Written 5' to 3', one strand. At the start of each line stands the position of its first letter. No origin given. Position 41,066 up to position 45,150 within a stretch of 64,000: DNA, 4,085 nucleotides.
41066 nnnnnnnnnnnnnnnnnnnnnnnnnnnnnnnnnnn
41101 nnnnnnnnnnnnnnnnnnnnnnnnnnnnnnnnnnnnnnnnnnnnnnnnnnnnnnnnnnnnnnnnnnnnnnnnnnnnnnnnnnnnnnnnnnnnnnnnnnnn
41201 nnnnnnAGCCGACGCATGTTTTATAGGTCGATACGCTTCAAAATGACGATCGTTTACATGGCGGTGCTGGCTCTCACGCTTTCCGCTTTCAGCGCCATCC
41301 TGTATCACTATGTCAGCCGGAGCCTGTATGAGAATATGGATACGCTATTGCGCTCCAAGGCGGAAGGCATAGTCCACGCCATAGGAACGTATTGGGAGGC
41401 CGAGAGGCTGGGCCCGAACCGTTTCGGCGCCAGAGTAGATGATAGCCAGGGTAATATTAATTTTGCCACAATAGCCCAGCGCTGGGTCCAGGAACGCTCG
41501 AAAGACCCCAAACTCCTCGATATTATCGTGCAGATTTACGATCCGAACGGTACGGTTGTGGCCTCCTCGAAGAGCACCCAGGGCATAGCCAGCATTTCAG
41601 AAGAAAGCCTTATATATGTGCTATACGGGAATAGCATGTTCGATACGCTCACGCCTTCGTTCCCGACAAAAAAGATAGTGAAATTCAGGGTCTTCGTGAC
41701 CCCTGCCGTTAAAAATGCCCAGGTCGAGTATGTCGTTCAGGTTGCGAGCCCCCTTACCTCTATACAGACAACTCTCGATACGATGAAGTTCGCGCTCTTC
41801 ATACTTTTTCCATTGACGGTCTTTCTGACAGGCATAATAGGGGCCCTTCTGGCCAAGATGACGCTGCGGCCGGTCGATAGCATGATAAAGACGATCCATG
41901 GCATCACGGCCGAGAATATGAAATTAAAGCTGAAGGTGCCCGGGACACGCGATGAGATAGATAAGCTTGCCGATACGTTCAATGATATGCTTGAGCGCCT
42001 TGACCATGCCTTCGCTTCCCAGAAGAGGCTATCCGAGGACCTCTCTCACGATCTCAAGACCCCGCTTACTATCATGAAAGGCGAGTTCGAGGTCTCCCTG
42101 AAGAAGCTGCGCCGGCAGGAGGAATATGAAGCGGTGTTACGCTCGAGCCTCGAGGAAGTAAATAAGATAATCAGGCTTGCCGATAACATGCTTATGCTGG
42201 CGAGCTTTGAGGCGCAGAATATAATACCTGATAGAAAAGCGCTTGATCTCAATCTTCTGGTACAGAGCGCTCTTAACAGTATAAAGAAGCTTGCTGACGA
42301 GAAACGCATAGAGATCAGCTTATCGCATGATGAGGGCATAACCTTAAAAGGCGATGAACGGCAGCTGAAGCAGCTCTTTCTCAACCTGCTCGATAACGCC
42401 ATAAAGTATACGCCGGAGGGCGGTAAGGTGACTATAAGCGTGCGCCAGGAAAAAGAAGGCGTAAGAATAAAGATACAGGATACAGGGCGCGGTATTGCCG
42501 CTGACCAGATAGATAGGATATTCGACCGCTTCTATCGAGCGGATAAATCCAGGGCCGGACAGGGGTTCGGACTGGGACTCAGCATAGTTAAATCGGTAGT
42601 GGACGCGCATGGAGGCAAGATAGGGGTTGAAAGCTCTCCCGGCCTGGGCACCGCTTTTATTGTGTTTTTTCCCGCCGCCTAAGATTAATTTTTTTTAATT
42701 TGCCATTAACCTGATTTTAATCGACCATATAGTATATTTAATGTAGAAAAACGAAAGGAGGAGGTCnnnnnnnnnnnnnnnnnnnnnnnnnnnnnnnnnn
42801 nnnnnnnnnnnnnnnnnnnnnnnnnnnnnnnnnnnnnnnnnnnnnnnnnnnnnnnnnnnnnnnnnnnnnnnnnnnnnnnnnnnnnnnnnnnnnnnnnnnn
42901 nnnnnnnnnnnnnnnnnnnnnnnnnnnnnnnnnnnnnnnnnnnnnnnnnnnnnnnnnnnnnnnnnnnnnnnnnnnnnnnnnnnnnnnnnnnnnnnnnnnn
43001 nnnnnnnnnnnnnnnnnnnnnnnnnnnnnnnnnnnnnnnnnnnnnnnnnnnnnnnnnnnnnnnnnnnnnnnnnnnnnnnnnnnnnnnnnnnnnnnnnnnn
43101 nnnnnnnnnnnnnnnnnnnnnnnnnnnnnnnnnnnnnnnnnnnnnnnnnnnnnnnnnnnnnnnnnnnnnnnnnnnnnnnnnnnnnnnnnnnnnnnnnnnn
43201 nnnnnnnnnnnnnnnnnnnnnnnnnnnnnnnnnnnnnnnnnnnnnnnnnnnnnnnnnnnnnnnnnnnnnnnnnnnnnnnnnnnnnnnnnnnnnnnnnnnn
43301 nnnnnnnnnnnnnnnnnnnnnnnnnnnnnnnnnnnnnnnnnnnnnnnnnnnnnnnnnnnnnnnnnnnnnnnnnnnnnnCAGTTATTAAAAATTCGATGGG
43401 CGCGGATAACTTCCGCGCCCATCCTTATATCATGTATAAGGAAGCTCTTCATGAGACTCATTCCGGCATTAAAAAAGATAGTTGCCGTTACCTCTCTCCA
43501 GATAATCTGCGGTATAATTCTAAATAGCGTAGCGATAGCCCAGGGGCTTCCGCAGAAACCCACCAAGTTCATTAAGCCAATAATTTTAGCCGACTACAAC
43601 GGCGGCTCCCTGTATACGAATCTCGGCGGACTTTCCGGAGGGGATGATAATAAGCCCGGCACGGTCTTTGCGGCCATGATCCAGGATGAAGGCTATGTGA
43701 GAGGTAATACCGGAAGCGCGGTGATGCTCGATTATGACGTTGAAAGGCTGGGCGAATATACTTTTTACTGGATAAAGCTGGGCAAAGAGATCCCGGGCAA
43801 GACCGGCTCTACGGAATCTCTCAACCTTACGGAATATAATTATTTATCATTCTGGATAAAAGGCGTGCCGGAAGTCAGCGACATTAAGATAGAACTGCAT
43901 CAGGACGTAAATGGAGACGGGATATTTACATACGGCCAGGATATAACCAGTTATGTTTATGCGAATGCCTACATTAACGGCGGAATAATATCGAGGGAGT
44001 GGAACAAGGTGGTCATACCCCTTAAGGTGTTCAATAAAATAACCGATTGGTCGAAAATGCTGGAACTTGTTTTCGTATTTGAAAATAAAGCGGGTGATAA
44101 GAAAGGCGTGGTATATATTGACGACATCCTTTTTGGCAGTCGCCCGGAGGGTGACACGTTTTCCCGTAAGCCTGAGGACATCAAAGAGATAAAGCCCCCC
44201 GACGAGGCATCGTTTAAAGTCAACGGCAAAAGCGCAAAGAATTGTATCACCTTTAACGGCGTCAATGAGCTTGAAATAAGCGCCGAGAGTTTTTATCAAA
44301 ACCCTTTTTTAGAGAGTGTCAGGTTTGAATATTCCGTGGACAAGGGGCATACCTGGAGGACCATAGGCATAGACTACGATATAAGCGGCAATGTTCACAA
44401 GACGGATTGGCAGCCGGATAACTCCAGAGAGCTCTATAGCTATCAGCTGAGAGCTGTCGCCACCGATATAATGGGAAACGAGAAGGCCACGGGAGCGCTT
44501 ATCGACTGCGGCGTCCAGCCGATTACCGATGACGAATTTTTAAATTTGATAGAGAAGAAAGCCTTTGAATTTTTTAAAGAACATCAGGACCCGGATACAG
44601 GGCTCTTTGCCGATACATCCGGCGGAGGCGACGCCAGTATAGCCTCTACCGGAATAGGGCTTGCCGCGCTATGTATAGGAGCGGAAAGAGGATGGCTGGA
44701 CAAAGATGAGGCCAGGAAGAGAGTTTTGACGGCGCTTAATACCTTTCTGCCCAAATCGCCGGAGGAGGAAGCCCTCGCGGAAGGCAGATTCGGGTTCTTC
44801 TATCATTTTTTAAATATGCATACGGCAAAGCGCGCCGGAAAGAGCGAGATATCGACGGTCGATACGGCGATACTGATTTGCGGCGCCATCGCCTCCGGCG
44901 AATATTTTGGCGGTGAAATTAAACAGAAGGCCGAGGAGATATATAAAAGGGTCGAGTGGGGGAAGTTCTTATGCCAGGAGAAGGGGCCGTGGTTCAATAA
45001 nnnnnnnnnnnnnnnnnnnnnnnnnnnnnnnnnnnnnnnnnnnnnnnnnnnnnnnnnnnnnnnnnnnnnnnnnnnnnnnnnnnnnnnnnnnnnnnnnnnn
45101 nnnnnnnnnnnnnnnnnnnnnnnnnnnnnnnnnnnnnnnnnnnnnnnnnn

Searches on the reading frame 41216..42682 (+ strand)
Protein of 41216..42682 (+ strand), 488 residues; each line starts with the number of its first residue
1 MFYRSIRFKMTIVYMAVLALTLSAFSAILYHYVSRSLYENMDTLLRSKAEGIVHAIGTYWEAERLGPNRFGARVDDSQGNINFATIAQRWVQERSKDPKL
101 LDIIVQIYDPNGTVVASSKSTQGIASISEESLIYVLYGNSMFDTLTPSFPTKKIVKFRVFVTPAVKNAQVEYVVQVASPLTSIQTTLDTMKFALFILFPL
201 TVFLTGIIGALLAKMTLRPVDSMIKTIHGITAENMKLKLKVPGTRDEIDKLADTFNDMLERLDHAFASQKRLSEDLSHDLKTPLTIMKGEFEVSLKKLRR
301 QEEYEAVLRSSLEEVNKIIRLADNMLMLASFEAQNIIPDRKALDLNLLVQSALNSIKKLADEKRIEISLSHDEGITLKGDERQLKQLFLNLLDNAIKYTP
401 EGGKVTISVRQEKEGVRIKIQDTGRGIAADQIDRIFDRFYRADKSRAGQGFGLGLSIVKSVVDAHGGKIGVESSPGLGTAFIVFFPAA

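Call 7: search_protein_families(library=pfam, proteins=[window:41216-42682:+], max_evalue=0.001)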
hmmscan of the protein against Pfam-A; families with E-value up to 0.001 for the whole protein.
window:41216-42682:+ (488 aa): 4 families
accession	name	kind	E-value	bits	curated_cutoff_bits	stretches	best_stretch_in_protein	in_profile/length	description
PF02518.31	HATPase_c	-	3.1e-35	121.4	26.4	1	379-487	1-109/111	Histidine kinase-, DNA gyrase B-, and HSP90-like ATPase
PF00512.31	HisKA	-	1.6e-10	41.3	26.9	1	269-333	2-65/66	His Kinase A (phospho-acceptor) domain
PF00672.30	HAMP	-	3e-08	34.3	25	1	211-263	1-52/53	HAMP domain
PF14501.12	HATPase_c_5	-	2.5e-07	31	22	1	384-473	6-90/102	GHKL domain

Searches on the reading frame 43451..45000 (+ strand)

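Call 27: search_protein_families(library=pfam, proteins=[window:43451-45000:+], max_evalue=1)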
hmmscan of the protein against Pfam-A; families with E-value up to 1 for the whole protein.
window:43451-45000:+ (516 aa): 3 families
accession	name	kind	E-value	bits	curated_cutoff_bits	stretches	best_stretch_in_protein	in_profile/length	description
PF21582.3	CBM30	-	0.0017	18.8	27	1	126-228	72-168/170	Carbohydrate binding domain 30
PF21471.3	Reelin_subrepeat-B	-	0.0043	17.3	27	1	274-315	44-77/127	Reelin subrepeat B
PF11329.14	DUF3131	-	0.22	10.9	20.3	1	369-432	4-67/367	Protein of unknown function (DUF3131)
